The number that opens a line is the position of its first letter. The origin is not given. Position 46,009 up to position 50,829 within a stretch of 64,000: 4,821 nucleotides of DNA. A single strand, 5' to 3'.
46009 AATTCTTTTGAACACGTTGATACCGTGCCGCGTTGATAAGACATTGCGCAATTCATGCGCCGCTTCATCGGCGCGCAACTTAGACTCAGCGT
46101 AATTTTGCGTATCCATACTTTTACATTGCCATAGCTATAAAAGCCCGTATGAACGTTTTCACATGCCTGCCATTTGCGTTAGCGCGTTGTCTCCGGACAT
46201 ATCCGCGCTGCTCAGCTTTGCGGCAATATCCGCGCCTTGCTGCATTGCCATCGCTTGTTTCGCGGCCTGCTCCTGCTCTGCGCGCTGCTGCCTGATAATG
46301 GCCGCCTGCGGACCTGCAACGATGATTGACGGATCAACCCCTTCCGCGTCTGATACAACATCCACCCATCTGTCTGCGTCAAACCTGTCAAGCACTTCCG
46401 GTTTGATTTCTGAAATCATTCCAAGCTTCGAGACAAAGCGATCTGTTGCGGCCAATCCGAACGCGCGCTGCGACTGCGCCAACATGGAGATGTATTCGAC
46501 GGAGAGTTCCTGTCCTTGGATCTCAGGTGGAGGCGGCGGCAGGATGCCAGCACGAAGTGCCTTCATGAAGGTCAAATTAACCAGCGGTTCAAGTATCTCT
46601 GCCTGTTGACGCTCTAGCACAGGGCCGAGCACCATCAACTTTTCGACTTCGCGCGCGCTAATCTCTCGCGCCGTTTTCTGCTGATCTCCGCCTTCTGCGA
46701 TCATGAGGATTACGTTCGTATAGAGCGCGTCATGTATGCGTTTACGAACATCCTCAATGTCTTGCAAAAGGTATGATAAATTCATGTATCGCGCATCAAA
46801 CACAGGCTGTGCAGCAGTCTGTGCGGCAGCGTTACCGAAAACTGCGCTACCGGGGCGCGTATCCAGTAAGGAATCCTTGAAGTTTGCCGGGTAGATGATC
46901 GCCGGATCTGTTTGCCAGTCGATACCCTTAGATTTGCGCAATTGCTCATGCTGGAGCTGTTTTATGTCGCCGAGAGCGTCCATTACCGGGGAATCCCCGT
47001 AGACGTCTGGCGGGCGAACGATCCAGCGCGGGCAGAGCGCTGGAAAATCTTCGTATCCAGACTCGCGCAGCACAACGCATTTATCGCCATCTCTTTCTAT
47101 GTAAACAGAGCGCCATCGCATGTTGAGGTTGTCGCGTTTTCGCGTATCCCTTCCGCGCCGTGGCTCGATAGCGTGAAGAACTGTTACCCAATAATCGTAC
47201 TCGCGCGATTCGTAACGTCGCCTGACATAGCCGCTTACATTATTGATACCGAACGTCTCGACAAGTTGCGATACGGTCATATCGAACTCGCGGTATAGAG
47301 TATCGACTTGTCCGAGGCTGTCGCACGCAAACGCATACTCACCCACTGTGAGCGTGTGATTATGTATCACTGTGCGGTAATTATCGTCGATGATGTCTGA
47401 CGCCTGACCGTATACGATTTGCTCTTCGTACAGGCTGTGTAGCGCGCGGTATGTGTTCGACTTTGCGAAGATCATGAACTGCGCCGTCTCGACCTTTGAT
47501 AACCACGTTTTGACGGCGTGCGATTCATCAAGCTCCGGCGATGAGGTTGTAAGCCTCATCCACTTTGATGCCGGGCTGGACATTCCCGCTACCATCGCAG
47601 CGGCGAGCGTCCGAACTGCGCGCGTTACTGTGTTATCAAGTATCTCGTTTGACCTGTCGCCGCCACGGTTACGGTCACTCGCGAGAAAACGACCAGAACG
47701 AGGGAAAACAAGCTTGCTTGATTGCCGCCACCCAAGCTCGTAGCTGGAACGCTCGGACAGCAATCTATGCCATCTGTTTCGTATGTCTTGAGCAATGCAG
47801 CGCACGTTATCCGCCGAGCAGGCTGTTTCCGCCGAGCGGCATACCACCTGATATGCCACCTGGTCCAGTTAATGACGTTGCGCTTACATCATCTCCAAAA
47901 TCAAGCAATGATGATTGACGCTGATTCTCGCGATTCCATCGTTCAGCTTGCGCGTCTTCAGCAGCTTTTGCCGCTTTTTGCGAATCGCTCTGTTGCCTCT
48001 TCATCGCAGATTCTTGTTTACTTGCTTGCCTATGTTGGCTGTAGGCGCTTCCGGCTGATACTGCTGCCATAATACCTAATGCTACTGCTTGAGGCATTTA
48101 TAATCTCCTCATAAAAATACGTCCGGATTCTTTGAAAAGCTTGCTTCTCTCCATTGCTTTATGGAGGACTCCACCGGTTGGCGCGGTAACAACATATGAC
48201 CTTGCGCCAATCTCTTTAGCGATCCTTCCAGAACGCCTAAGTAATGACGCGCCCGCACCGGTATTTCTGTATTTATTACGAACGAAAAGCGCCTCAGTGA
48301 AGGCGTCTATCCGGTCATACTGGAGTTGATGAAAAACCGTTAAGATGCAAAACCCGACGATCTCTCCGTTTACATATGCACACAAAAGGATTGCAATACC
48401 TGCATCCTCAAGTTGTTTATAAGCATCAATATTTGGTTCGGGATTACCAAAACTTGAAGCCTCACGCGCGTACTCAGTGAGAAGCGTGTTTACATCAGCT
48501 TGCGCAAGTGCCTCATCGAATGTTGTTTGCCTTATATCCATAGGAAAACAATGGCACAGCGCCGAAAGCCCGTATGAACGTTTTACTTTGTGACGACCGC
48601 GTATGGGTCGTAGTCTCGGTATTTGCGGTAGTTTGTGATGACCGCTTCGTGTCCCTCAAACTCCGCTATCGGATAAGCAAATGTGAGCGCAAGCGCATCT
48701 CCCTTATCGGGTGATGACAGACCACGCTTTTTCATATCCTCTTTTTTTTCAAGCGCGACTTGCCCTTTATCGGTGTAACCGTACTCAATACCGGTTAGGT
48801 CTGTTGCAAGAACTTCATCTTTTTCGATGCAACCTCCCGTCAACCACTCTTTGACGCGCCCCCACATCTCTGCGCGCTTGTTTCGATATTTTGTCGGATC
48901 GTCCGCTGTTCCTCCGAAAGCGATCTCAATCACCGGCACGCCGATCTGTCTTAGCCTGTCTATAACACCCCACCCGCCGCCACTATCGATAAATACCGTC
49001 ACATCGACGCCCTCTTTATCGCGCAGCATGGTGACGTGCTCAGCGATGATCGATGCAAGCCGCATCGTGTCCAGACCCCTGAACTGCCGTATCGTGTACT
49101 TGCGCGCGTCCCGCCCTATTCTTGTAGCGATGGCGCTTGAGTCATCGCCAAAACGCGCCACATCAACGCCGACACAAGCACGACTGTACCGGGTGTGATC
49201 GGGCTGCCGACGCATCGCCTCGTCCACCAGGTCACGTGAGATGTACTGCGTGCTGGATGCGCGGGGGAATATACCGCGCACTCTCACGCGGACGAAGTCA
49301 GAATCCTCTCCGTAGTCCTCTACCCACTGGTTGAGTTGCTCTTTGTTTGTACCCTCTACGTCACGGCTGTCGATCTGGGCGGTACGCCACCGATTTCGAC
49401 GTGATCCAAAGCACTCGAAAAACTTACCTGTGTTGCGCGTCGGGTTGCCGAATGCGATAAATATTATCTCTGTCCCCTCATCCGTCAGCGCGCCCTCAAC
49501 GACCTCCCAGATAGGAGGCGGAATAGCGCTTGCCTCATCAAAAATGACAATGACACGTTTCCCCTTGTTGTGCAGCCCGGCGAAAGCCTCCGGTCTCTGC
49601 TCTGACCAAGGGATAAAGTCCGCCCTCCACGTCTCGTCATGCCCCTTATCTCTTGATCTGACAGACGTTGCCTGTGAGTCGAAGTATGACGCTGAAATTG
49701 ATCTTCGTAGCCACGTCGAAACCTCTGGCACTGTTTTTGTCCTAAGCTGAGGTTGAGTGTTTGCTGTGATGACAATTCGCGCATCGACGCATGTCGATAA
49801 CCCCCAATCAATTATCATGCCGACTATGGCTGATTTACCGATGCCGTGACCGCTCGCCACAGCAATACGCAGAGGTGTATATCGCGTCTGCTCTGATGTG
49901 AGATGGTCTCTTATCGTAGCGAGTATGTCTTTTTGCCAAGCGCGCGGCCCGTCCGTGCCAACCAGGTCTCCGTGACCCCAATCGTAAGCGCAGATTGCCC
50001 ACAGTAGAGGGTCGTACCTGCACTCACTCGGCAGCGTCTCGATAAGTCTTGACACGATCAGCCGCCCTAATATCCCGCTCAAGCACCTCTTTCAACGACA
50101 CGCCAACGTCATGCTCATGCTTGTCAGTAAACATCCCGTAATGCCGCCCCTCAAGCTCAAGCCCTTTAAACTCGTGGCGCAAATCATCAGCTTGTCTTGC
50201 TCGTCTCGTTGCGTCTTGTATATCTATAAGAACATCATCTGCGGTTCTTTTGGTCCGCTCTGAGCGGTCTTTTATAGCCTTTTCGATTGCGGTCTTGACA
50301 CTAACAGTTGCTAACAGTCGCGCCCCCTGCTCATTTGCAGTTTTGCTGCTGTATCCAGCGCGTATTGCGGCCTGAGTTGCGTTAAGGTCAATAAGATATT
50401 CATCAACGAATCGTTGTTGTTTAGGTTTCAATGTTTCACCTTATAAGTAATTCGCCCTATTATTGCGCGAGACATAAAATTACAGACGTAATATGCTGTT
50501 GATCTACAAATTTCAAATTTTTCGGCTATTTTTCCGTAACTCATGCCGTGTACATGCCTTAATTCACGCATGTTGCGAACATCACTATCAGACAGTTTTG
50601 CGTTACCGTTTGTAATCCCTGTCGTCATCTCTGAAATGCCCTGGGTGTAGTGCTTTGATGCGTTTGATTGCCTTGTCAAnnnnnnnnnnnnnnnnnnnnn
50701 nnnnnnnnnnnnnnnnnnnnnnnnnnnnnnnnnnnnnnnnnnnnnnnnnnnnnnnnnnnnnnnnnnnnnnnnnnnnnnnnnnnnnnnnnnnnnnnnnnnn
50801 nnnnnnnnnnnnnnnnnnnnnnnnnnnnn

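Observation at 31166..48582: Thrice-repeated late-promoter motif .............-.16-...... directly after stop codons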

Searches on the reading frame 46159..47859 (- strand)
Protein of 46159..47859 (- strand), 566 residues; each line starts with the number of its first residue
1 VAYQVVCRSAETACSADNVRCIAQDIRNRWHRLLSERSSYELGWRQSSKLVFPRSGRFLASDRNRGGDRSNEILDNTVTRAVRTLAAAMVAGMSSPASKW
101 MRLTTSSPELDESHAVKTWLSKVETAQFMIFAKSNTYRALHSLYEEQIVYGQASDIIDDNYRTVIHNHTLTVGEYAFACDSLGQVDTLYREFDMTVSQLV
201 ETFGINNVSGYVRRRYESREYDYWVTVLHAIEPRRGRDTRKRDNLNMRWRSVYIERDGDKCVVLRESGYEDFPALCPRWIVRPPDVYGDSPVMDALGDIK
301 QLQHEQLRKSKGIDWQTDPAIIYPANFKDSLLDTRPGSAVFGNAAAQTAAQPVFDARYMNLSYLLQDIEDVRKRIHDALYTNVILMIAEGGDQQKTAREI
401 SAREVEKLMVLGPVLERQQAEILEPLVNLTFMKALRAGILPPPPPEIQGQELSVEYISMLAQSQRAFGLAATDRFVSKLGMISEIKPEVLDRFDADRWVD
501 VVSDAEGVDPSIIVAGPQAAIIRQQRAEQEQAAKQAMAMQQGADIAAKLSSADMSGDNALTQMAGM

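Call 8: search_protein_families(library=phrogs, proteins=[window:46159-47859:-])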
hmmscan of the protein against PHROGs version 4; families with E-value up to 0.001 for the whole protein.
window:46159-47859:- (566 aa): 4 families
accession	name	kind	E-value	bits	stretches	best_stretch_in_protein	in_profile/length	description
phrog_332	-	connector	5.2e-146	488.3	1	21-565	9-558/560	head-tail adaptor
phrog_21643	-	unknown function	3.4e-39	135.6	1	348-564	50-265/268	-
phrog_21528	-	unknown function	4.2e-39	135.3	1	24-236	4-218/224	-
phrog_449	-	connector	4.2e-29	102.4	1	24-548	6-510/520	head-tail adaptor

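Call 18: find_homologous_proteins(query=window:46159-47859:-, max_evalue=1e-30)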
Query window:46159-47859:- (566 aa): 4745 proteins with E <= 1e-30 among 8000 candidates; the best 120 are listed.
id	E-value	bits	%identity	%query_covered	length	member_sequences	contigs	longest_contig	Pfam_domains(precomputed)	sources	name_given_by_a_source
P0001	0.0e+0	1232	100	97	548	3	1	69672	PF12236.15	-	-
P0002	6.9e-225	766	61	95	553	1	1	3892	PF12236.15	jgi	jgi:hypothetical protein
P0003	1.5e-218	745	61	97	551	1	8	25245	PF12236.15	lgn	-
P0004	2.2e-190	652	55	96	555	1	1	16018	PF12236.15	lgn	-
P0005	8.9e-190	650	55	96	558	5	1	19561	PF12236.15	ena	-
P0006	2.9e-189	648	54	96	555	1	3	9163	PF12236.15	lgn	-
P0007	6.6e-189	647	55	96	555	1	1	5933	PF12236.15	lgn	-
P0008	1.3e-188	646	55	95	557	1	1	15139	PF12236.15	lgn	-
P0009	4.0e-188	645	54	96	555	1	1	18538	PF12236.15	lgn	-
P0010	1.7e-187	642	55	94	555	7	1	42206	PF12236.15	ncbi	ncbi:portal protein [Hydrogenophaga aquatica]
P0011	2.5e-187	642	54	95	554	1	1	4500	PF12236.15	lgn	-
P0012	4.3e-187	641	54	94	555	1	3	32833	PF12236.15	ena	-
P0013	1.1e-186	640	54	97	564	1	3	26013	PF12236.15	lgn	-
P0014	1.5e-186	639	54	94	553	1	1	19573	PF12236.15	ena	-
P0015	2.7e-186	639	54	94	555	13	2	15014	PF12236.15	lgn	-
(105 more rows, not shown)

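Call 19: search_dna_similar(query=window:46159-47859:-, collection=phages, mode=protein, max_rows=30)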
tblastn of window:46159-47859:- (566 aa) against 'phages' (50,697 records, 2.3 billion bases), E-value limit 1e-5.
Records with a match: 191; places in all: 192; records where one place covers at least 80% of the query: 186.
Best place of each record, by identity: <60% 191.
By first word of the organism name: Vibrio 44; Pelagibacter 23; Pseudomonas 16; Escherichia 15; Xanthomonas 15; Caudoviricetes 12; Salmonella 12; Acinetobacter 6; Bordetella 5; Burkholderia 5; and 19 more.
By host as written in the record: - 56; Candidatus Pelagibacter ubique HTCC1062 14; Vibrio cholerae 2095 9; Xanthomonas albilineans CFBP2523 6; Vibrio cholerae 6; Pseudomonas aeruginosa PA14 5; Escherichia coli O157:H7 4; Xanthomonas citri 4; and 60 more.
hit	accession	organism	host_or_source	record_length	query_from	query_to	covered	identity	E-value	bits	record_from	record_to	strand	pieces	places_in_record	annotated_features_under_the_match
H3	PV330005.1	Bordetella phage vB_BbrP_003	Bordetella bronchiseptica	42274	10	561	98%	52.3%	5e-163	520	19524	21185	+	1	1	collar head-to-tail connector protein | hypothetical protein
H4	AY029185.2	Bordetella phage BPP-1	-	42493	10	561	98%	52.2%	5e-163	520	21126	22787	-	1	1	bbp21: Bbp21 | bbp22: Bbp22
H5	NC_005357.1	Bordetella phage BPP-1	Bordetella bronchiseptica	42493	10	561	98%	52.2%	5e-163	520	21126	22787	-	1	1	head-tail adaptor | hypothetical protein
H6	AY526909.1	Bordetella phage BIP-1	-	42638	10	561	98%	52.2%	5e-163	520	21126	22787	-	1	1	none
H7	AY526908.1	Bordetella phage BMP-1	-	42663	10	561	98%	52.2%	5e-163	520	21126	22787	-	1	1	none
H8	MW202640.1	Caudoviricetes sp.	Manatee Spring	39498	29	566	95%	47.4%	2e-147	475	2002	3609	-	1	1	head to tail connecting protein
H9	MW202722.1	Caudoviricetes sp.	Manatee Spring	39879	26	514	86%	49.3%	5e-149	479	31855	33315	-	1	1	head to tail connecting protein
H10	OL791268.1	Phage zth2-2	-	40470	29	514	86%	49.3%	3e-147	474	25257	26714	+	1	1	record has no annotation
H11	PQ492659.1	Limnohabitans phage DC33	Limnohabitans sp. DCL3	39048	29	514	86%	48.0%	8e-148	476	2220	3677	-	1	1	hypothetical protein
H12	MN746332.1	Caulobacter phage SR18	Caulobacter vibrioides CB15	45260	7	514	90%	45.8%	4e-123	405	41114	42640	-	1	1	head to tail connecting protein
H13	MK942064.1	Caulobacter phage Jess A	Caulobacter vibrioides CB15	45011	26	514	86%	47.2%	2e-124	408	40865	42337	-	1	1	head-tail connector protein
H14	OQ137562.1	Caulobacter phage RapA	Caulobacter vibrioides CB15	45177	26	514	86%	47.2%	2e-124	408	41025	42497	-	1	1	RapA_gp054c: head-to-tail connector protein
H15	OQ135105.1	Caulobacter phage BL94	Caulobacter vibrioides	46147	26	514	86%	47.2%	3e-124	408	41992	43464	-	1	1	BL94_gp051c: head-to-tail connector protein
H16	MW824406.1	Vibrio phage PS25B.1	Vibrio crassostreae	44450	12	560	97%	37.5%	2e-100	339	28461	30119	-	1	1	head-tail connector protein | hypothetical protein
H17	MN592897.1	Vibrio phage MZH0603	Vibrio variabilis R-40492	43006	29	560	94%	38.6%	2e-100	339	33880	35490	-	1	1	head to tail connecting protein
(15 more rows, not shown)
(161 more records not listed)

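Call 20: find_encoding_contigs(protein=P0003, flank=10000, max_places=6)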
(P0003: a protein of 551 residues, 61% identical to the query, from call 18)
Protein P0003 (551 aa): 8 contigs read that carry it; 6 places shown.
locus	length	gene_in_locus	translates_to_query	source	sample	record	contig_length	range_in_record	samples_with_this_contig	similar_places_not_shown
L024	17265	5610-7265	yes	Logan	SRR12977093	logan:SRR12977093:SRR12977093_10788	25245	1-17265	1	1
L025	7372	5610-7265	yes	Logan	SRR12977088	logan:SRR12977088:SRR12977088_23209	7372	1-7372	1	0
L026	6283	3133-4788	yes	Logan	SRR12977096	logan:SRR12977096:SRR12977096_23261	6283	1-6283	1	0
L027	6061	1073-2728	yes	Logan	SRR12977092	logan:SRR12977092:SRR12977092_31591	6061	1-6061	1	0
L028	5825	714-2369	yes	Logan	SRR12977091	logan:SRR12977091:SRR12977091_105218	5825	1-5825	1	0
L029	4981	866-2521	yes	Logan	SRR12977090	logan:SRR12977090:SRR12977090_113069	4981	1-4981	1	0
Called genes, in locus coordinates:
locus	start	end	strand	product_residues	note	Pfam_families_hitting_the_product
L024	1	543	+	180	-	?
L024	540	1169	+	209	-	PF20081:DUF6475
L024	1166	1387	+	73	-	-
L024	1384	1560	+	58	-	-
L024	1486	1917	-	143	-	PF13992:YecR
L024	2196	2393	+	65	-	-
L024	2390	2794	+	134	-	PF03592:Terminase_2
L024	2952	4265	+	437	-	-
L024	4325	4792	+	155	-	PF00583:Acetyltransf_1, PF13508:Acetyltransf_7 (weak)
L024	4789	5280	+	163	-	-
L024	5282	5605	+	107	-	-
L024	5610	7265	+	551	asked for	PF12236:Head-tail_con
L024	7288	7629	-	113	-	PF01381:HTH_3 (weak)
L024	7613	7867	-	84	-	PF05016:ParE_toxin (weak)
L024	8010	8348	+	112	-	PF25181:Phage_Bbp19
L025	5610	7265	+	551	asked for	PF12236:Head-tail_con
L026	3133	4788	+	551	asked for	PF12236:Head-tail_con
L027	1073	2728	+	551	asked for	PF12236:Head-tail_con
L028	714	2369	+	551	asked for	PF12236:Head-tail_con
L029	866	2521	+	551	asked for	PF12236:Head-tail_con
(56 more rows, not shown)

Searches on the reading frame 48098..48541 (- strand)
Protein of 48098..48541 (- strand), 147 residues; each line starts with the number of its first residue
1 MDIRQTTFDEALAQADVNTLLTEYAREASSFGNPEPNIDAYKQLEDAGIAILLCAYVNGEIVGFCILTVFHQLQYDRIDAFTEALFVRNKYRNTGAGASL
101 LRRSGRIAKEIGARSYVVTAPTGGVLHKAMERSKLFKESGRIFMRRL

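Call 8: search_protein_families(library=phrogs, proteins=[window:48098-48541:-])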
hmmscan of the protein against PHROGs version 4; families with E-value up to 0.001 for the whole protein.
window:48098-48541:- (147 aa): 2 families
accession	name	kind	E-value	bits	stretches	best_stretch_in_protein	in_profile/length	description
phrog_1249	-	other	8.4e-12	46.2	1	2-114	9-124/180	acetyltransferase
phrog_3810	-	other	1.2e-06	29.6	1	33-116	43-122/155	acetyltransferase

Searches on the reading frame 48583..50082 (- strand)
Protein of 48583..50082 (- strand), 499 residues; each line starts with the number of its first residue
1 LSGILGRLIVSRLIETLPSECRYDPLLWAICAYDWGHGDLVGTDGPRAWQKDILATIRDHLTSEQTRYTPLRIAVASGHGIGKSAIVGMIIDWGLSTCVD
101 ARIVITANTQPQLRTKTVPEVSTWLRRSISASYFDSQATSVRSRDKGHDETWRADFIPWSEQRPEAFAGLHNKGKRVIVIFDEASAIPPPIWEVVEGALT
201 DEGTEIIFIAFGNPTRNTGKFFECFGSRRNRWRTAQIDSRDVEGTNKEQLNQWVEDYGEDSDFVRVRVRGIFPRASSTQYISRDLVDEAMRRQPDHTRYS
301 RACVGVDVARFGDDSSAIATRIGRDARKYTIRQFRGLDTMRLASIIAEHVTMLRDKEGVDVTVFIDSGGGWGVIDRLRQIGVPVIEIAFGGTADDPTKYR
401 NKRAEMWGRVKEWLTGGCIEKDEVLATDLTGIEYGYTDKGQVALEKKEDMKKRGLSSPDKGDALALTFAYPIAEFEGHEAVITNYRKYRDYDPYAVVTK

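Call 8: search_protein_families(library=phrogs, proteins=[window:48583-50082:-])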
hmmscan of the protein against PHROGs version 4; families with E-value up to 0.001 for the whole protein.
window:48583-50082:- (499 aa): 3 families
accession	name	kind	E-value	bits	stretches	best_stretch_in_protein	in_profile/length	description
phrog_5902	-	unknown function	1.1e-71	243.1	1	38-334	27-314/359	-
phrog_2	-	head and packaging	5.9e-45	155.3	1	16-473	250-596/807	terminase large subunit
phrog_20197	-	unknown function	0.00027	21.9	1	65-116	44-95/158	-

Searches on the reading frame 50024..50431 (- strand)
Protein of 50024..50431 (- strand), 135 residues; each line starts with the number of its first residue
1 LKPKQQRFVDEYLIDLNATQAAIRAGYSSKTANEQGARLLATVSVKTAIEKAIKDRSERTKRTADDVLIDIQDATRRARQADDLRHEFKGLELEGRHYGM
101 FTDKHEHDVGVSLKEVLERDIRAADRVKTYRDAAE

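Call 10: search_protein_families(library=pfam, proteins=[window:50024-50431:-], max_evalue=0.01)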
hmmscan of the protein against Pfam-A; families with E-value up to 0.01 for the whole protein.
window:50024-50431:- (135 aa): 1 family
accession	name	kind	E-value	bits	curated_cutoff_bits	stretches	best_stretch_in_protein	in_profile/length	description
PF03592.21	Terminase_2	-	5.3e-26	92.4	26.1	1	2-76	2-76/141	Terminase small subunit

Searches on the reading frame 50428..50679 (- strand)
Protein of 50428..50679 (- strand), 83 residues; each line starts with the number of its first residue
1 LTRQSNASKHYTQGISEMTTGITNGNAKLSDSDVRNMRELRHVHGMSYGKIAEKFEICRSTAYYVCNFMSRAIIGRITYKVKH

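Call 10: search_protein_families(library=pfam, proteins=[window:50428-50679:-], max_evalue=0.01)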
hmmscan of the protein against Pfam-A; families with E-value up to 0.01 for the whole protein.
window:50428-50679:- (83 aa): 1 family
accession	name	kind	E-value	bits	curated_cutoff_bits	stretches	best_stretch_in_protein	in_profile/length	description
PF13518.12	HTH_28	-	0.0028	18.2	25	1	43-66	10-33/52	Helix-turn-helix domain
